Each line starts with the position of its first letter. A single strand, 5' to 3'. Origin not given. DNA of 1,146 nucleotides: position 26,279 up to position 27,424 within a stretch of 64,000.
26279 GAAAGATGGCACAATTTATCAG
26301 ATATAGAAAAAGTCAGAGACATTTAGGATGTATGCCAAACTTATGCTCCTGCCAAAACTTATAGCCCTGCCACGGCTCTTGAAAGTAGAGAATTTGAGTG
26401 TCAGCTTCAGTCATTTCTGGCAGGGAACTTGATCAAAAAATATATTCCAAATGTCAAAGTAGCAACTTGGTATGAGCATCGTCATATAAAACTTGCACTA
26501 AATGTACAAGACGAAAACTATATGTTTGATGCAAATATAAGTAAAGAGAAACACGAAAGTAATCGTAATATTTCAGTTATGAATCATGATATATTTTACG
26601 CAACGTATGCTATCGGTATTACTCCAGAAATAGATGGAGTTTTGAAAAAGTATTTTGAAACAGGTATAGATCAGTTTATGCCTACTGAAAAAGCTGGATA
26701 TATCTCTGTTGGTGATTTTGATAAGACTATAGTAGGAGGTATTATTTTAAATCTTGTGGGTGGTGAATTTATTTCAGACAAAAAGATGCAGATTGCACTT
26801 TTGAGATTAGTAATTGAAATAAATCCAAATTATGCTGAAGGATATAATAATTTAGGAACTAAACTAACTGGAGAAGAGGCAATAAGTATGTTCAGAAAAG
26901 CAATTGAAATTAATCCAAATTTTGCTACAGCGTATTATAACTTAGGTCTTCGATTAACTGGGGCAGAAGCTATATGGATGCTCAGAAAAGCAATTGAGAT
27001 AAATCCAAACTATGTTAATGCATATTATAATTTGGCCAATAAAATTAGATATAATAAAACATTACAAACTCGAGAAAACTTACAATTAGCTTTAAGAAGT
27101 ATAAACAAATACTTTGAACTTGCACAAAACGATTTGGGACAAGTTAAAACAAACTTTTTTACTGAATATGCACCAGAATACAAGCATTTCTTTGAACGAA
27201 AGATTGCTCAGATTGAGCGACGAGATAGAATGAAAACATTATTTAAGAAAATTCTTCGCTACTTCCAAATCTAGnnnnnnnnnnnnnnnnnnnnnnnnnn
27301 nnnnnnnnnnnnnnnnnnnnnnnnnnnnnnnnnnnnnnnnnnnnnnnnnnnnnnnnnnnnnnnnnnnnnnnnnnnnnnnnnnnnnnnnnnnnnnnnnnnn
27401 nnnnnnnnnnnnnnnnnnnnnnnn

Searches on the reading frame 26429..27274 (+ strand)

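Call 77: search_protein_families(library=pfam, proteins=[window:26429-27274:+], max_evalue=0.0001)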
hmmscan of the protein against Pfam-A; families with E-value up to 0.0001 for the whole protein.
window:26429-27274:+ (281 aa): 5 families
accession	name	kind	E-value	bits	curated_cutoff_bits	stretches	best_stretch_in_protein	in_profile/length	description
PF13414.12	TPR_11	-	3.1e-18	65.6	26.8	2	149-174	11-36/42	TPR repeat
PF13431.12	TPR_17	-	4e-16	58.3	24.4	1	185-204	2-21/34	Tetratricopeptide repeat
PF00515.34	TPR_1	-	5e-06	26.5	27.8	0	149-165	18-34/34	Tetratricopeptide repeat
PF14559.12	TPR_19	-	3.2e-05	24.6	25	0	179-204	8-33/68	Tetratricopeptide repeat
PF13428.12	TPR_14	-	4.1e-05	24.3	23.5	0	179-203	18-42/44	Tetratricopeptide repeat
